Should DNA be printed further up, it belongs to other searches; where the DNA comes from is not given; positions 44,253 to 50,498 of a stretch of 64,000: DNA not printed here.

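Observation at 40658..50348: Tightly coupled three-gene operon: giant Hhe-like helicase-nuclease plus Mre11/SbcD-like plus Rad50/SbcC-like proteins (candidate defence or DNA-end-processing system)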

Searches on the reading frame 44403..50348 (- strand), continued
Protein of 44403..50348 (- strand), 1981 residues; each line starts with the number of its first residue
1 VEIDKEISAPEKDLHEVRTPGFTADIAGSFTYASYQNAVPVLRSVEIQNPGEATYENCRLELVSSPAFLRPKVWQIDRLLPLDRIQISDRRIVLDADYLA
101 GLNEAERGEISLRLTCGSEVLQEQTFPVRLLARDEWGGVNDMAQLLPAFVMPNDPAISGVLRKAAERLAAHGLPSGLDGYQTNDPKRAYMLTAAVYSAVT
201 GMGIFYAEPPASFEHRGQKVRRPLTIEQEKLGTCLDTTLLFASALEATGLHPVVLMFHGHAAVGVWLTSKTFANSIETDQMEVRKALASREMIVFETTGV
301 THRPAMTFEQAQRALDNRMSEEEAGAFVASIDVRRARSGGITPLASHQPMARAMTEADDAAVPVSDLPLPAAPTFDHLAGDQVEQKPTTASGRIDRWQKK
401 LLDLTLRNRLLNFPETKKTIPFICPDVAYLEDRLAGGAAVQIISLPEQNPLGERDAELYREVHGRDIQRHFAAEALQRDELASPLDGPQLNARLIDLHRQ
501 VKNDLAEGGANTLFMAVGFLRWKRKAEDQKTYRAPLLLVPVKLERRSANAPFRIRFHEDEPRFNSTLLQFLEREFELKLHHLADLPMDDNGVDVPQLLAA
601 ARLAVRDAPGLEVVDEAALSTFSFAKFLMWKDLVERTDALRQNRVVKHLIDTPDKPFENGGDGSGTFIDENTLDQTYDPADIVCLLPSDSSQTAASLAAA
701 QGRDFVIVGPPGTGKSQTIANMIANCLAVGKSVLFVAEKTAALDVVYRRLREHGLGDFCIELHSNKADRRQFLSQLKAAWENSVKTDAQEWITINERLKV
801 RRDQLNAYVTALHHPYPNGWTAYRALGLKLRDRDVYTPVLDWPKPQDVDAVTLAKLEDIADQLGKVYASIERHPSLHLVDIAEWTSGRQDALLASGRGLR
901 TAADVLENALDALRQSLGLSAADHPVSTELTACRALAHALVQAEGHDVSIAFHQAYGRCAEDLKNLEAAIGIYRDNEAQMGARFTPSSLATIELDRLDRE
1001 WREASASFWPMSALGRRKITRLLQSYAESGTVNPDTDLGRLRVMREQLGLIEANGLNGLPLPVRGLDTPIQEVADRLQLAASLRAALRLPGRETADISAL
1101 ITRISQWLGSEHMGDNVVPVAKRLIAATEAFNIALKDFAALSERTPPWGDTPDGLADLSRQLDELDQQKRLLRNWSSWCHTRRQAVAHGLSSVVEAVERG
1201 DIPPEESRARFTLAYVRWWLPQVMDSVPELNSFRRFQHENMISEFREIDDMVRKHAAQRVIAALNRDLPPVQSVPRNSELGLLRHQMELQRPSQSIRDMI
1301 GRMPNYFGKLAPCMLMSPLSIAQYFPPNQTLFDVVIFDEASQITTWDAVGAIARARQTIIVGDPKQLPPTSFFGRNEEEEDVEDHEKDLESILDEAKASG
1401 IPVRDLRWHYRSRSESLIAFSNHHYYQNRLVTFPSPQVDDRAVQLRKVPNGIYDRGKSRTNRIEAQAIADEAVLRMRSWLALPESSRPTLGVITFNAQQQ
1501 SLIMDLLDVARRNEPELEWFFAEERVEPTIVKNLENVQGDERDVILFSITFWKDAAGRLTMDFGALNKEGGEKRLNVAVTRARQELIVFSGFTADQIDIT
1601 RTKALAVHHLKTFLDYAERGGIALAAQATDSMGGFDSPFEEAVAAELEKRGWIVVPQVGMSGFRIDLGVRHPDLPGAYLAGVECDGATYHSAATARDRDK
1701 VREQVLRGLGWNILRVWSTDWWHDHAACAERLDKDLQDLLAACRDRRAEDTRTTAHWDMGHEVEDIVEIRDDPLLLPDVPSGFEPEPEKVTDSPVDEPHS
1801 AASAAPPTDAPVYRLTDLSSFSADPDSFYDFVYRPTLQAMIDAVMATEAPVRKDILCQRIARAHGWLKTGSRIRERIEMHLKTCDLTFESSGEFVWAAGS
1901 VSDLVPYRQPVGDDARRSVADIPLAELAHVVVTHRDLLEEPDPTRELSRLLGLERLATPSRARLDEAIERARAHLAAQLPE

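Call 41: search_protein_families(library=padloc, proteins=[L022:6582-9383:-, L064:1521-4991:-, L064:4988-6247:-, L024:23098-25890:+, L024:22518-23096:+, L003:8913-9698:-, L010:5141-6067:-, L051:15719-19024:+], max_evalue=0.00001)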
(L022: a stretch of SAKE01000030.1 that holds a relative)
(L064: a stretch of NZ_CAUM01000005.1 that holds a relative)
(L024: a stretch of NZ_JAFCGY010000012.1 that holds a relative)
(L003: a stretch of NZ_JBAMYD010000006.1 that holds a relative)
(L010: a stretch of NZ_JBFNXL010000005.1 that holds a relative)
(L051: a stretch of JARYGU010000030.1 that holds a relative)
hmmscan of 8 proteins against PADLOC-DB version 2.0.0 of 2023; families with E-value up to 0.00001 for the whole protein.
L022:6582-9383:- (933 aa): 20 families
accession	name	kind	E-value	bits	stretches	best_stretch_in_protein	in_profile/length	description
PDLC04891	PDC-S06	-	7.1e-168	558.6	1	46-913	8-856/858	-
PDLC04893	PDC-S06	-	5.1e-132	440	1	45-914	8-860/862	-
PDLC04888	PDC-S06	-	5.2e-69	231.3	1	45-861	15-798/851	-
PDLC04892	PDC-S06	-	4.5e-48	162.2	1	107-747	61-680/843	-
PDLC04886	PDC-S06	-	2.5e-16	57.6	1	671-755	492-586/727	-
PDLC04895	PDC-S06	-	6.7e-14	49.3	1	675-763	559-650/784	-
PDLC04894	PDC-S06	-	1.9e-13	47.8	1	674-750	500-579/740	-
PDLC04887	PDC-S06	-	4.8e-13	46.6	1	647-746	520-621/790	-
PDLC04135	mad3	-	6.3e-13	47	1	660-748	247-330/374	mads_3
PDLC04896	PDC-S06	-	5e-12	43.2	1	674-749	495-573/732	-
PDLC04890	PDC-S06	-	6.3e-12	42.9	1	675-749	494-581/732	-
PDLC02360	PrrC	-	1.4e-11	42.1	1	623-784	95-250/372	PrrC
PDLC02980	AriA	-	2.3e-10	38.9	1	674-744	235-302/304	-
PDLC04898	PDC-S06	-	1.1e-09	35.2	1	666-746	519-612/752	-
PDLC03859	LmuB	-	8.4e-08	29.8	0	237-747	198-590/611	-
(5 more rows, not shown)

L064:1521-4991:- (1156 aa): 0 families

L064:4988-6247:- (419 aa): 1 family
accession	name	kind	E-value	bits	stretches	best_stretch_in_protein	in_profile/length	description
PDLC00736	Effector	-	1.8e-06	25.1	1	1-102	1-91/561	Endonuclease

L024:23098-25890:+ (931 aa): 51 families (the best 25 are shown)
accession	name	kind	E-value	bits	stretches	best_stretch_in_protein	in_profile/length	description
PDLC03802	RTasHel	-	1.6e-76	256.6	2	195-612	4-368/675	DRT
PDLC00117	GajB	-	2.4e-63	212.6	3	355-595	153-390/604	UrvD helicase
PDLC00114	GajB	-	3.2e-59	199.1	1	197-585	8-379/635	UrvD helicase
PDLC00132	GajB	-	1.1e-54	184.2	1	197-499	4-293/625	UrvD helicase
PDLC00103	GajB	-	9.3e-47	158.2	2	201-569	20-358/612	UrvD helicase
PDLC00127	GajB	-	1.4e-46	157.2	1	194-578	6-358/594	UrvD helicase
PDLC00112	GajB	-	1.7e-36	124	1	201-517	11-304/581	UrvD helicase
PDLC00130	GajB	-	9.1e-36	121.3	1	201-586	8-365/589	UrvD helicase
PDLC00107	GajB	-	1.6e-32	110.9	2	214-554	33-343/587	UrvD helicase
PDLC00122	GajB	-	1.3e-31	108.1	2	402-498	144-240/502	UrvD helicase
PDLC00134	GajB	-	1.7e-31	107.8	1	210-564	29-355/431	UrvD helicase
PDLC00136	GajB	-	8.1e-31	105.5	1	208-503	16-287/570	UrvD helicase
PDLC00119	GajB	-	2e-30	104.3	1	210-533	16-321/565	UrvD helicase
PDLC00123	GajB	-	2.2e-30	103.8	2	392-499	148-253/540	UrvD helicase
PDLC00129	GajB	-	9.5e-30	101.7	1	213-502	29-306/594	UrvD helicase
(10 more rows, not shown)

L024:22518-23096:+ (192 aa): 0 families

L003:8913-9698:- (261 aa): 0 families

L010:5141-6067:- (308 aa): 28 families (the best 25 are shown)
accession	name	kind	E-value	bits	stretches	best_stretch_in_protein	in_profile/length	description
PDLC02061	Cas1_II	-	1.8e-96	321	1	2-290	32-303/335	-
PDLC00926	Cas1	-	7.9e-70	233.4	1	3-274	2-275/278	"CRISPR-associated endonuclease Cas1, subtype II/NMENI"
PDLC01333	Cas1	-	1.3e-67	226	1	4-252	3-246/270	"CAS-I,CAS-II,CAS-III,CAS-IV,CAS-V,CAS-VI; acquisition_1"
PDLC01741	Cas1_IIIa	-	1.8e-46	156.8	1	33-248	33-251/301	-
PDLC01248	Cas1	-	9.7e-46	154.5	1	8-236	6-236/289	"CAS-I,CAS-II,CAS-III,CAS-IV,CAS-V,CAS-VI; acquisition_1"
PDLC01449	Cas1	-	1.8e-37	127.1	1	16-249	14-244/285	"CAS-I,CAS-II,CAS-III,CAS-IV,CAS-V,CAS-VI; acquisition_1"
PDLC00928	Cas1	-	2.6e-36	123.2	1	17-235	14-251/315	Cas1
PDLC01608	Cas1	-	4.8e-30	103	1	8-236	4-246/276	"CAS-I,CAS-II,CAS-III,CAS-IV,CAS-V,CAS-VI; acquisition_1"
PDLC02063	Cas1_IIIb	-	5.5e-27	92.6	1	8-236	316-553/617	-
PDLC00927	Cas1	-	3.6e-26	90.1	1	11-236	8-257/327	CRISPR-associated endonuclease Cas1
PDLC01249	Cas1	-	3.8e-26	90.1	1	8-236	4-239/246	"CAS-I,CAS-II,CAS-III,CAS-IV,CAS-V,CAS-VI; acquisition_1"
PDLC01747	Cas1g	-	5.9e-26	89.1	1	3-236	198-448/523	-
PDLC02062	Cas1_II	-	4e-24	83.5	1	146-250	157-270/317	-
PDLC02025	Cas1d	-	9.7e-20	69.3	1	8-235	7-244/316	-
PDLC02066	Cas1b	-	1.9e-19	68.1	1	158-237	184-261/322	-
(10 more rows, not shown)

L051:15719-19024:+ (1101 aa): 5 families
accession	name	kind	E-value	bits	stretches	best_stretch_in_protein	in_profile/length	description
PDLC01256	Cas9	-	8.3e-97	323.7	1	2-820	2-710/711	"CAS-II-A,CAS-II-B,CAS-II-C; effector__SPE"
PDLC00973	Cas9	-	2.4e-87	292.3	2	500-796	510-793/830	CRISPR subtype II RNA-guided endonuclease Cas9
PDLC01460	Cas9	-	1.7e-82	276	1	2-794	3-669/901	"CAS-II-A,CAS-II-B,CAS-II-C; effector__SPE"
PDLC00975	Cas9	-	5.7e-55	185.1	2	501-794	502-783/1120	Cas9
PDLC01580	Cas9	-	5.8e-18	62.4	1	502-719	734-945/1329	"CAS-II-A,CAS-II-B,CAS-II-C; effector__SPE"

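Call 45: search_dna_similar(query=window:44403-50348:-, collection=plasmids, mode=protein, max_evalue=1e-20, max_rows=40)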
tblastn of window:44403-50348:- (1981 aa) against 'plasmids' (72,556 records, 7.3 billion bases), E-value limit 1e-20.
Records with a match: 480; places in all: 499; records where one place covers at least 80% of the query: 67.
Best place of each record, by identity: 60-80% 15; <60% 465.
By first word of the organism name: Klebsiella 243; Ralstonia 105; Rhizobium 26; Acinetobacter 17; Raoultella 12; Mesorhizobium 7; Paracoccus 5; Vibrio 5; Thioclava 4; Microvirga 4; and 42 more.
By predicted mobility (MOB-suite, as given by PLSDB): conjugative 219; non-mobilizable 140; mobilizable 121.
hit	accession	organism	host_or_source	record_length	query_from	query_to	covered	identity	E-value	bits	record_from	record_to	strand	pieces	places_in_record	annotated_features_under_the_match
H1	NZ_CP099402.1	Rhizobium sp. Pop5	Phaseolus vulgaris,Cell culture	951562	1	1976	100%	68.0%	0e+0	2562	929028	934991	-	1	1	DUF3320 domain-containing protein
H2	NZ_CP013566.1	Rhizobium phaseoli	Phaseolus vulgaris,Whole ...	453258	15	1976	99%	68.2%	0e+0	2560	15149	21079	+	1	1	DUF3320 domain-containing protein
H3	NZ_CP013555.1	Rhizobium phaseoli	-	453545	15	1976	99%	68.2%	0e+0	2560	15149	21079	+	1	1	DUF3320 domain-containing protein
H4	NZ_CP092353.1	Rhizobium sp. C104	Cell culture,nodule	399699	12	1976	99%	67.9%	0e+0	2549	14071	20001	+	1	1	DUF3320 domain-containing protein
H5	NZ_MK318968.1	Rhizobium rhizogenes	-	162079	18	1974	99%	67.1%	0e+0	2520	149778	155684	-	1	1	DUF3320 domain-containing protein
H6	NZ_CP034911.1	Sinorhizobium alkalisoli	single cell,root nodule of Sesbania ...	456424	4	1981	100%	65.7%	0e+0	2506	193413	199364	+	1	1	DUF3320 domain-containing protein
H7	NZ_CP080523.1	Mesorhizobium sp. AR10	Astragalus sp.,Cell culture,root nodule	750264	20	1972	99%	65.7%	0e+0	2426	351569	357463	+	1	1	DUF3320 domain-containing protein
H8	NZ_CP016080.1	Mesorhizobium loti NZP2037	Lotus,cell culture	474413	20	1976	99%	65.1%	0e+0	2406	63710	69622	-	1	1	DUF3320 domain-containing protein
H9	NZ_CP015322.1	Mesorhizobium amorphae CCNWGS0123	Robinia pseudoacacia,cell culture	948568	20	1975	99%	64.8%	0e+0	2385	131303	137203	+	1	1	DUF3320 domain-containing protein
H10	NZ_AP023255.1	Mesorhizobium sp. 131-3-5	Lotus japonicus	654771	23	1977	99%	64.1%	0e+0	2414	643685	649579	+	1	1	DUF3320 domain-containing protein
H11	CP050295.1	Mesorhizobium loti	Oxytropis kamtschatica,cell ...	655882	23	1977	99%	64.0%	0e+0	2419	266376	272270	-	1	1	DUF3320 domain-containing protein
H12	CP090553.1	Rhizobium leguminosarum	Trifolium pratense,Cell culture,Plant ...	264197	19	1980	99%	61.8%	0e+0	2430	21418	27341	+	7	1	none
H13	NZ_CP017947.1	Bosea sp. Tri-49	Oxytropis triphylla,cell culture,root ...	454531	3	1975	100%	60.4%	0e+0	2260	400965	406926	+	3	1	DUF3320 domain-containing protein | hypothetical protein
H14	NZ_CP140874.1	Rhizobium beringeri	Trifolium pratense,whole organism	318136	16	1975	99%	54.0%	0e+0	1994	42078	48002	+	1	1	DUF3320 domain-containing protein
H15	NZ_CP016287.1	Rhizobium leguminosarum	Vavilovia formosa,cell culture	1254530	16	1975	95%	55.8%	0e+0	2013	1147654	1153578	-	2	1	record has no annotation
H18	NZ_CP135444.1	Thioclava sp. FTW29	-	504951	25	1934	96%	46.8%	0e+0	1531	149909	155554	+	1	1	DUF3320 domain-containing protein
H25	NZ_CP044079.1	Paracoccus yeei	Homo sapiens,clinical isolate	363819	26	1740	87%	47.8%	0e+0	1371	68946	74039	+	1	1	DUF3320 domain-containing protein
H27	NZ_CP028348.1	Novosphingobium sp. THN1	cell culture,surface water of Lake Taihu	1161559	19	1927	96%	41.3%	0e+0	1330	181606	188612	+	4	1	record has no annotation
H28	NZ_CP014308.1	Burkholderia sp. PAMC 26561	single cell,lichen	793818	2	1927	95%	41.6%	0e+0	1318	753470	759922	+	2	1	DUF3320 domain-containing protein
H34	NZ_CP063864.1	Klebsiella pneumoniae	panda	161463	26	1917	96%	40.9%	0e+0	1248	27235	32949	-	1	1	DUF3320 domain-containing protein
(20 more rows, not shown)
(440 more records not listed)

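Call 46: get_annotated_region(hit=H34, flank=8000)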
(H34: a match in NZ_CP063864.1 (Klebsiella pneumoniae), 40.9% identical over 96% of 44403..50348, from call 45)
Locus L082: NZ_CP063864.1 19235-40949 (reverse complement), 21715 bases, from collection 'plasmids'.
description: Klebsiella pneumoniae strain M63-1 plasmid pM63-1, complete sequence
organism: Klebsiella pneumoniae (NCBI taxid 573)
taxonomy: Bacteria; Pseudomonadota; Gammaproteobacteria; Enterobacterales; Enterobacteriaceae; Klebsiella; Klebsiella pneumoniae
host: -; source: panda; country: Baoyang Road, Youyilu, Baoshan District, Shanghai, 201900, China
typing (MOB-suite, as given by PLSDB): conjugative; replicon IncFIB,IncFII,rep_cluster_2183; relaxase MOBF,MOBF; mating-pair formation MPF_F
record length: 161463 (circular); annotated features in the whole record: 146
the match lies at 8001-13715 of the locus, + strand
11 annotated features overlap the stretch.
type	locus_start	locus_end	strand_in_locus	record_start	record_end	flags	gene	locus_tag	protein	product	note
CDS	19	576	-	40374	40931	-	-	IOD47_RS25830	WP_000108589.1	OsmC family protein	GO:0006979 - response to oxidative stress [Evidence IEA]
CDS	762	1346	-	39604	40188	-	-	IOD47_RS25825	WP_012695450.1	recombinase family protein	GO:0006310 - DNA recombination [Evidence IEA]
CDS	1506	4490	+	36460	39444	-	-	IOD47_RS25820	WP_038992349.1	Tn3 family transposase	-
CDS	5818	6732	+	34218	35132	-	-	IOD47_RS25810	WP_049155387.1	AbiJ-NTD4 domain-containing protein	-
CDS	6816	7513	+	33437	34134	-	-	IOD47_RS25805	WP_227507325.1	IS1 family transposase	-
CDS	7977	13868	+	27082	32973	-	-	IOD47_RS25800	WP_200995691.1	DUF3320 domain-containing protein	-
CDS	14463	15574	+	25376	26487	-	-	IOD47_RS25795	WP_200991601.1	IS3 family transposase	-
CDS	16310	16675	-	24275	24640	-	-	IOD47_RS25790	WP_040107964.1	DUF596 domain-containing protein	-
CDS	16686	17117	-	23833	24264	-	-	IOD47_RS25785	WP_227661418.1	DUF769 domain-containing protein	-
CDS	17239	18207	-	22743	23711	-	-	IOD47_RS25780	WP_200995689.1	IS5-like element IS903B family transposase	GO:0006313 - DNA transposition [Evidence IEA]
CDS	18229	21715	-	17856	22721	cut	-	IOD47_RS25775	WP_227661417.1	DUF637 domain-containing protein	-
